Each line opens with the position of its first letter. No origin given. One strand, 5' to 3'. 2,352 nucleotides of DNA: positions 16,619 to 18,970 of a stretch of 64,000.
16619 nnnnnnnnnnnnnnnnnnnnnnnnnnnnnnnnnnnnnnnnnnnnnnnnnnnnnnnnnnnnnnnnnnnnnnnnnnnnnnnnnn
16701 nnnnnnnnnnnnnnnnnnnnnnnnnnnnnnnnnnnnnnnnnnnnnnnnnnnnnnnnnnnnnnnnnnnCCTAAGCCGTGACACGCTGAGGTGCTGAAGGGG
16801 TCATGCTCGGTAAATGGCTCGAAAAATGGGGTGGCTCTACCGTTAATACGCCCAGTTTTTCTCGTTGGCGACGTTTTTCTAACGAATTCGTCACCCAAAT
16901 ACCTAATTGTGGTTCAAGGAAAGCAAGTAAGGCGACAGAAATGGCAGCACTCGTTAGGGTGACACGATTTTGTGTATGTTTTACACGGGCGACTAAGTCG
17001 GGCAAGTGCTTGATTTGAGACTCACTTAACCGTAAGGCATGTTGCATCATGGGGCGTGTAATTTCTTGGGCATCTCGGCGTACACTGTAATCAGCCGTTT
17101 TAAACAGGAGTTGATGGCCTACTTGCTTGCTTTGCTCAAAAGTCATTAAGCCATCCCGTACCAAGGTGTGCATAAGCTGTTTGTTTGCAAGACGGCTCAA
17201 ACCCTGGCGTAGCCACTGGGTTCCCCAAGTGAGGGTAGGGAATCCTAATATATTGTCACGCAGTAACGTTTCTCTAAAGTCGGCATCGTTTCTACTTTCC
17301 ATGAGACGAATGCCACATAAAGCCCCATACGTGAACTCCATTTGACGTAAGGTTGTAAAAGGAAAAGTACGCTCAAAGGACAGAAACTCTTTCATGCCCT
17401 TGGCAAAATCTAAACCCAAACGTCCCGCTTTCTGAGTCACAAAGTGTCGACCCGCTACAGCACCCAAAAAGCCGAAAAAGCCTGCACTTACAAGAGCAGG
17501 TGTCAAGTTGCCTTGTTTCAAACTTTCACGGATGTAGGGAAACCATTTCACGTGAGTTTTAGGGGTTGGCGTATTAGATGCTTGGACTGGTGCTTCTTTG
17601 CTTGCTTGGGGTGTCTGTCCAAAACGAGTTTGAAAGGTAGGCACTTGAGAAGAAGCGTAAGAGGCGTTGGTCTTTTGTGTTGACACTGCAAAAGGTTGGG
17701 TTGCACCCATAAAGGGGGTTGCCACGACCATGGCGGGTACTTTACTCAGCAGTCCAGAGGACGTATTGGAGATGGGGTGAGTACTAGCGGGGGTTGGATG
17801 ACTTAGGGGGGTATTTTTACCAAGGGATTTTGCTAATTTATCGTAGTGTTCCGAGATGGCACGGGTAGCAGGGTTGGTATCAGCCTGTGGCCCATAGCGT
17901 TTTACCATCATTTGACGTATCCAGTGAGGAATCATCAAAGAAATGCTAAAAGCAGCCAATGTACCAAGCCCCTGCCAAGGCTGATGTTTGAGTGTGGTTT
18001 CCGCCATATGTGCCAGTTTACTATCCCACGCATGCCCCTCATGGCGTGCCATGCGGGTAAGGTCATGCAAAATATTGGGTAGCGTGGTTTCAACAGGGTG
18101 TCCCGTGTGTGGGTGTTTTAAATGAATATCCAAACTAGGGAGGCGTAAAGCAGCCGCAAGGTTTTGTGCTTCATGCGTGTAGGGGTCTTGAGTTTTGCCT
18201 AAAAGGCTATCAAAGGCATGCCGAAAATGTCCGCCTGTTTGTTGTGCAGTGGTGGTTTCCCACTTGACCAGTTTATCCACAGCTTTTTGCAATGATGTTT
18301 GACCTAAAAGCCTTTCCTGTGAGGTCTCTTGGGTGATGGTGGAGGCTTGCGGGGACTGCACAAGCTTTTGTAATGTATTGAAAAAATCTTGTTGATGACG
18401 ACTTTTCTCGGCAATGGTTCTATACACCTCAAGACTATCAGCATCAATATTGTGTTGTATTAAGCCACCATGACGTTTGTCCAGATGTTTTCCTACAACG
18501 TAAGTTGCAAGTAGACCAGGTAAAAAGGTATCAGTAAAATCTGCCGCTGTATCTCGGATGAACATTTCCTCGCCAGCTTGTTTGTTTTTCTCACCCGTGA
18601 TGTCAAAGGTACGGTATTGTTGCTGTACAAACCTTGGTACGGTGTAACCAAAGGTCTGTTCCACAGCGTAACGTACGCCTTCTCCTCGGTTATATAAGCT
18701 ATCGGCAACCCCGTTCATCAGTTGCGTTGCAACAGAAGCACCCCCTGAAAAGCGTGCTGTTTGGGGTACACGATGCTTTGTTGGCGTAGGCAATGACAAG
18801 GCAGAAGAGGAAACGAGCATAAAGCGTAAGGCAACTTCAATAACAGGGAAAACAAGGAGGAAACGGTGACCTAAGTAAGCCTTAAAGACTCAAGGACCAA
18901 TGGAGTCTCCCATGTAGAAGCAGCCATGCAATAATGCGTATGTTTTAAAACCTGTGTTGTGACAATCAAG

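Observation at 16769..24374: Block of four large orphan proteins (683, 398, 516, 524 aa) with a 1.15-kb AT-rich non-coding gap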

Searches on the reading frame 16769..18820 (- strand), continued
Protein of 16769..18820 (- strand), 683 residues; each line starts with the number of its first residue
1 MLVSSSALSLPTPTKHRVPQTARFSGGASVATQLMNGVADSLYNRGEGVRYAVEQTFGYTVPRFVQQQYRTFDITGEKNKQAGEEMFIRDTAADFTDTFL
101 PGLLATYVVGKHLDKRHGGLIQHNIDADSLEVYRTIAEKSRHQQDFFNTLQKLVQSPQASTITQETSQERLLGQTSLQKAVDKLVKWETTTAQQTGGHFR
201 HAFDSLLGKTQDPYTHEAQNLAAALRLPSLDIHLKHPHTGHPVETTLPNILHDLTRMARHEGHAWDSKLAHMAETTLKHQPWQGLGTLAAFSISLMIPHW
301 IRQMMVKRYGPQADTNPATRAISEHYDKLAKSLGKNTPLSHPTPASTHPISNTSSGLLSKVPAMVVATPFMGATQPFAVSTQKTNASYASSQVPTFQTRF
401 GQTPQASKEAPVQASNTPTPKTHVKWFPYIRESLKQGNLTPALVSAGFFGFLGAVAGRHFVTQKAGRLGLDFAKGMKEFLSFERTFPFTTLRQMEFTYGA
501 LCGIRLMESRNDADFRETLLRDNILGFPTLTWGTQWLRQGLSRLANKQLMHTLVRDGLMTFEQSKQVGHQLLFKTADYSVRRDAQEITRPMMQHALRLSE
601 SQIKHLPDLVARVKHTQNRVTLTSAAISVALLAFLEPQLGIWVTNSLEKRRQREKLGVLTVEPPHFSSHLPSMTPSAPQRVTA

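Call 70: list_cluster_members(proteins=[P0157, P0158, P0159, P0160, P0161, P0162, P0142, P0145, P0150, P0154])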
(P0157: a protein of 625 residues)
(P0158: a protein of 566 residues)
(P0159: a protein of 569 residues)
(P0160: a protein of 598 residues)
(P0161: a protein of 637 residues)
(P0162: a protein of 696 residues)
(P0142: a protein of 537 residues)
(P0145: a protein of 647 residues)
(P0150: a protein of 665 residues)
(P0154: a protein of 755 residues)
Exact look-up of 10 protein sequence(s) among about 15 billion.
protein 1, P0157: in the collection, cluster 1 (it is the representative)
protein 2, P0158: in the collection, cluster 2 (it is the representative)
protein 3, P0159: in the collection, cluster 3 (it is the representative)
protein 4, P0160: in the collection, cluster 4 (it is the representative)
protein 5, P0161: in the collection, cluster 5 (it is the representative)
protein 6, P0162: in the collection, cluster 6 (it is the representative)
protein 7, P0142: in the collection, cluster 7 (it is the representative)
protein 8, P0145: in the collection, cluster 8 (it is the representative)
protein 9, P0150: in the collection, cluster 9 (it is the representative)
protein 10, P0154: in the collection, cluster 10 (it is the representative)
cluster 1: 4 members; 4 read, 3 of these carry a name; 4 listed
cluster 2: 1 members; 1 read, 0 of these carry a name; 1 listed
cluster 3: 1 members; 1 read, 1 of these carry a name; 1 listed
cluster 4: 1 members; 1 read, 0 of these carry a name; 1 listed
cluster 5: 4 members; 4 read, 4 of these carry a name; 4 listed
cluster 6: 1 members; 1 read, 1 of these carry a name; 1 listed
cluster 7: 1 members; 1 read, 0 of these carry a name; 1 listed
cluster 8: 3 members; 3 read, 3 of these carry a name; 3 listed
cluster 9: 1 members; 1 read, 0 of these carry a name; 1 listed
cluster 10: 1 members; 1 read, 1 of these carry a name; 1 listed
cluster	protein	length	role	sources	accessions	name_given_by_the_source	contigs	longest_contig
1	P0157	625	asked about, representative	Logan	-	-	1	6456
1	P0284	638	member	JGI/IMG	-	hypothetical protein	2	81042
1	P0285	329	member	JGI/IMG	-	hypothetical protein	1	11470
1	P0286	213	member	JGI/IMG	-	hypothetical protein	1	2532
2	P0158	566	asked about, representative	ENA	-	-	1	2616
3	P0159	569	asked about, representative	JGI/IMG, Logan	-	hypothetical protein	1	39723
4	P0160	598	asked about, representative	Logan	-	-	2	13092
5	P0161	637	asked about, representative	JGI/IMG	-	hypothetical protein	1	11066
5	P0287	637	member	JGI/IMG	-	hypothetical protein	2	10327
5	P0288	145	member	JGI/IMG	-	hypothetical protein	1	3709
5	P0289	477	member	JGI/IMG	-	hypothetical protein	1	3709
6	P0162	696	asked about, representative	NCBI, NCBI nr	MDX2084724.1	MAG: hypothetical protein SFZ03_04980 [Candidatus Melainabacteria bacterium] | hypothetical protein [Candidatus Melainabacteria bacterium]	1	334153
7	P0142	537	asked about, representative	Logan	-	-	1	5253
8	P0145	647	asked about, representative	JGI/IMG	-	hypothetical protein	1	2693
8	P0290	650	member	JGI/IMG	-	hypothetical protein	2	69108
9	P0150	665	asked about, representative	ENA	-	-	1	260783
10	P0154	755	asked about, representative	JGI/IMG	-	hypothetical protein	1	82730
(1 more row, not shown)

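Call 71: find_encoding_contigs(protein=P0162, flank=3000, max_places=1)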
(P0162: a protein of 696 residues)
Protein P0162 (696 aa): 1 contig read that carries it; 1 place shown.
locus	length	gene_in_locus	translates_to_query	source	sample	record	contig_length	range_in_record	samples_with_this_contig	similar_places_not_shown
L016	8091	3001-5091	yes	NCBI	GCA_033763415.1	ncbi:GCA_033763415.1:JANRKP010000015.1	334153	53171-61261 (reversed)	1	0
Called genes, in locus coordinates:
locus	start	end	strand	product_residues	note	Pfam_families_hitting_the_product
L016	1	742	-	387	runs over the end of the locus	PF01270:Glyco_hydro_8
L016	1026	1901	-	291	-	-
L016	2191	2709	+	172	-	-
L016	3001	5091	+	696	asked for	-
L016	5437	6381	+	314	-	PF20560:MotA_N (weak), PF01618:MotA_ExbB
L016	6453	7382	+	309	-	PF13677:MotB_plug, PF00691:OmpA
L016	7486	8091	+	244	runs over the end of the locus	-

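Call 72: find_encoding_contigs(protein=P0159, flank=3000, max_places=1)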
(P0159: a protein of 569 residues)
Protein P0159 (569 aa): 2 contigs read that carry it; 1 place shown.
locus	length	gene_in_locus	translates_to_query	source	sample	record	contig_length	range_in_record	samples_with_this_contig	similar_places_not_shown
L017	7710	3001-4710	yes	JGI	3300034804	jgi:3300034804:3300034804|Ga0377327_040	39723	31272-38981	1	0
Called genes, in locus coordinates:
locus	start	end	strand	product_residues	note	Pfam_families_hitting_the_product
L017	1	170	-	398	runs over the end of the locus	PF13528:Glyco_trans_1_3, PF04101:Glyco_tran_28_C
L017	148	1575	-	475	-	PF05977:MFS_3, PF07690:MFS_1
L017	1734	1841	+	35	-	-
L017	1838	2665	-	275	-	PF11967:RecO_N, PF02565:RecO_C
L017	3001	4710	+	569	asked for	-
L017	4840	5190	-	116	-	PF00453:Ribosomal_L20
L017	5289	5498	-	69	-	PF01632:Ribosomal_L35p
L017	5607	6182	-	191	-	PF05198:IF3_N, PF00707:IF3_C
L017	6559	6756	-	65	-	-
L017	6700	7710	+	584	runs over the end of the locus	?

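Call 88: search_protein_families(library=pfam, proteins=[P0157, P0160, P0162, P0164, P0170, P0191, P0204, P0213, P0215, P0220], max_evalue=0.01)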
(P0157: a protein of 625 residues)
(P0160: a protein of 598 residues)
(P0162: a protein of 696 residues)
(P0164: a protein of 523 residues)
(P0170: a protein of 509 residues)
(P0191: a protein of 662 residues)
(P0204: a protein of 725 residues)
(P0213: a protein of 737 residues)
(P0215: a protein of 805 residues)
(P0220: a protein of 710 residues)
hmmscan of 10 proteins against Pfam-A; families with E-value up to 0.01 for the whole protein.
P0157 (625 aa): 0 families

P0160 (598 aa): 0 families

P0162 (696 aa): 0 families

P0164 (523 aa): 1 family
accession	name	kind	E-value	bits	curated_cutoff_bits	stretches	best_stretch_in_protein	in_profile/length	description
PF04147.17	Nop14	-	0.0035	16.1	34.9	1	91-179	674-764/862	Nop14-like family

P0170 (509 aa): 0 families

P0191 (662 aa): 0 families

P0204 (725 aa): 1 family
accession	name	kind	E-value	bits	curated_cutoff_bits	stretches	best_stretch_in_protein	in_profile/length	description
PF08572.15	PRP3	-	0.0082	16.2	31.4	0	224-290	19-87/220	pre-mRNA processing factor 3 domain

P0213 (737 aa): 1 family
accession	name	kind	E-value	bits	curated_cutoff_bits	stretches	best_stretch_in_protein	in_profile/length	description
PF05004.19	IFRD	-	0.0025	17.3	25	1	178-241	9-70/306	Interferon-related developmental regulator (IFRD)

P0215 (805 aa): 0 families

P0220 (710 aa): 0 families

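Call 94: search_protein_families(library=phrogs, proteins=[window:16769-18820:-], max_evalue=0.01)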
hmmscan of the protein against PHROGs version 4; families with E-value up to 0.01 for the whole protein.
window:16769-18820:- (683 aa): 0 families

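Call 97: fold_search(model_id=the predicted structure, library=pdb)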
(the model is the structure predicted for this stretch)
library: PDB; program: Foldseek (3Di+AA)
matches with E <= 10: 28; with E <= 0.001: 0
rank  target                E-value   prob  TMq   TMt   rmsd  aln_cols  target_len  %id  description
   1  1wp1_B                8.2e-01  0.12  0.10  0.15  38.4       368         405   13  Crystal structure of the drug-discharge outer membrane protein, OprM (released 2004-11-02)
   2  9kmq_A                1.7e+00  0.05  0.10  0.13  32.1       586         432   10  CryoEM structure of osPHT1-11 at pH 8.0 (released 2025-10-08)
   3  8b4o_A                3.2e+00  0.02  0.07  0.09  26.9       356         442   11  Cryo-EM structure of cytochrome bd oxidase from C. glutamicum (released 2022-12-28)
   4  9j3m_A                3.4e+00  0.03  0.09  0.11  30.3       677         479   10  ADP/Pi bound Arabidopsis ATP/ADP translocator AtNTT1 (released 2025-03-19)
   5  6vkz                  4.5e+00  0.03  0.07  0.10  22.9       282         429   11  Crystal Structure of the N-prenyltransferase DabA in Complex with GSPP and Mg2+ (released 2020-04-08)
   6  4tpj_B                5.5e+00  0.02  0.09  0.12  32.9       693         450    8  Selectivity mechanism of a bacterial homologue of the human drug peptide transporters PepT1 and PepT2 (released 2014-07-09)
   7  4jr9_A                5.8e+00  0.02  0.09  0.11  23.9       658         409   10  Crystal structure of nitrate/nitrite exchanger NarK (released 2013-05-15)
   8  5xoj_C                6.5e+00  0.01  0.09  0.07  33.8       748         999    9  Crystal structure of Xpo1p-PKI-Nup42p-Gsp1p-GTP complex (released 2017-08-16)
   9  8ttf_A                6.7e+00  0.02  0.09  0.14  32.0       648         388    8  NorA double mutant - E222QD307N at pH 7.5 (released 2024-05-29)
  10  5m87                  6.7e+00  0.02  0.07  0.09  22.2       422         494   11  Crystal structure of Eremococcus coleocola manganese transporter (released 2017-01-11)
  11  5o4p_B                7.3e+00  0.03  0.06  0.07  19.2       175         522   12  Crystal structure of AMPylated GRP78 (released 2017-11-01)
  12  2y5y_A                7.3e+00  0.01  0.08  0.12  31.2       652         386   10  Crystal structure of LacY in complex with an affinity inactivator (released 2011-06-15)
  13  9j3l_A                7.3e+00  0.01  0.09  0.10  27.7       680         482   10  ATP bound Arabidopsis ATP/ADP translocator AtNTT1 (released 2025-03-19)
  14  8b37_B                7.3e+00  0.01  0.09  0.09  29.3       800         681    9  Crystal structure of Pyrobaculum aerophilum potassium-independent proton pumping membrane integral pyrophosphatase in  (released 2024-01-17)
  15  6p1b_A                7.6e+00  0.03  0.06  0.17  16.6       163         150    8  Transcription antitermination factor Q21 (released 2019-06-26)
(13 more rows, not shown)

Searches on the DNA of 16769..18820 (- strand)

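Call 19: search_rna_families(sources=[L001, L002, L003, L004, L005, L006, L007], threshold=gathering)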
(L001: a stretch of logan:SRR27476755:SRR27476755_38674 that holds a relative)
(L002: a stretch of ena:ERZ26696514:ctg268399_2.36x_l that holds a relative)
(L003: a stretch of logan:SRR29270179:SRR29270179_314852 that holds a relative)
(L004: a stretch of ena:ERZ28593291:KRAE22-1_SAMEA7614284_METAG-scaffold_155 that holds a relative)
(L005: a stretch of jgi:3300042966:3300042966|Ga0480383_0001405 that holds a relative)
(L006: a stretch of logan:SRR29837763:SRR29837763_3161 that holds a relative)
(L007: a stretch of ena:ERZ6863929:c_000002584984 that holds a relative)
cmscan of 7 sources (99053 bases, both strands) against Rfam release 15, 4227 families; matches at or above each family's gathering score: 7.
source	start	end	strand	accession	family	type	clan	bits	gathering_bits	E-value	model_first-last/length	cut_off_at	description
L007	7880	8070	+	RF00168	Lysine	Cis-reg; riboswitch;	-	93.7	30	2.7e-23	1-182/182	no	Lysine riboswitch aptamer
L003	4045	4289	+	RF00168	Lysine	Cis-reg; riboswitch;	-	90.5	30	2.6e-22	1-182/182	no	Lysine riboswitch aptamer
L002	5986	6189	+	RF00168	Lysine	Cis-reg; riboswitch;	-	83.9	30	2.8e-20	1-182/182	no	Lysine riboswitch aptamer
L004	7692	7907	+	RF00168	Lysine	Cis-reg; riboswitch;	-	76.8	30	4e-18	1-182/182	no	Lysine riboswitch aptamer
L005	7692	7907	+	RF00168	Lysine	Cis-reg; riboswitch;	-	76.8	30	4e-18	1-182/182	no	Lysine riboswitch aptamer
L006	7612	7812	+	RF00168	Lysine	Cis-reg; riboswitch;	-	76.6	30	4.6e-18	1-182/182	no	Lysine riboswitch aptamer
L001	7403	7713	+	RF00168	Lysine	Cis-reg; riboswitch;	-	59.3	30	9.2e-13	1-182/182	no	Lysine riboswitch aptamer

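Call 43: search_rna_families(sources=[L008, L009, L010, L011, L012], threshold=gathering)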
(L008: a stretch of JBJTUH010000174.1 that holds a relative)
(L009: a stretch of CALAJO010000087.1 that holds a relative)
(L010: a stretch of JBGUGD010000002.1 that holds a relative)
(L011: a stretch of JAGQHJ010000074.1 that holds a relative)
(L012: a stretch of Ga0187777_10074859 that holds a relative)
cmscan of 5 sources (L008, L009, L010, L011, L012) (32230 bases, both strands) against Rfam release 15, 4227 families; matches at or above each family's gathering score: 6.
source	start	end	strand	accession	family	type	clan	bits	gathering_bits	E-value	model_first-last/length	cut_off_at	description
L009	2655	2845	+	RF00168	Lysine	Cis-reg; riboswitch;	-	93.7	30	8.9e-24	1-182/182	no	Lysine riboswitch aptamer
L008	2090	2334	+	RF00168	Lysine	Cis-reg; riboswitch;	-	90.5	30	8.3e-23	1-182/182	no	Lysine riboswitch aptamer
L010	2626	2819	+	RF00168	Lysine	Cis-reg; riboswitch;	-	81.7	30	4e-20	1-182/182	no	Lysine riboswitch aptamer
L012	4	201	+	RF00168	Lysine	Cis-reg; riboswitch;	-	68.4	30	4.7e-16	10-173/182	no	Lysine riboswitch aptamer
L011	2568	2811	+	RF00168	Lysine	Cis-reg; riboswitch;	-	58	30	7.3e-13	1-182/182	no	Lysine riboswitch aptamer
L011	1577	1662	+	RF00169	Bacteria_small_SRP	Gene;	CL00003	51.9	40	9.9e-09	1-97/97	no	Bacterial small signal recognition particle RNA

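Call 73: search_rna_families(sources=[L016, L017], threshold=evalue, max_evalue=0.01)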
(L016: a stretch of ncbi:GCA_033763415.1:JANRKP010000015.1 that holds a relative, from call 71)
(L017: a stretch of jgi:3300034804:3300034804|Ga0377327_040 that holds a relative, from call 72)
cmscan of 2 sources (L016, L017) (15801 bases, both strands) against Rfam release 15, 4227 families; matches with E-value up to 0.01: 1.
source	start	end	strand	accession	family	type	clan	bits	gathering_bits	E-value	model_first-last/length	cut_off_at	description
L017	6255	6335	-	RF00005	tRNA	Gene; tRNA;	CL00001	56.9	29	3.2e-10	1-71/71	no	tRNA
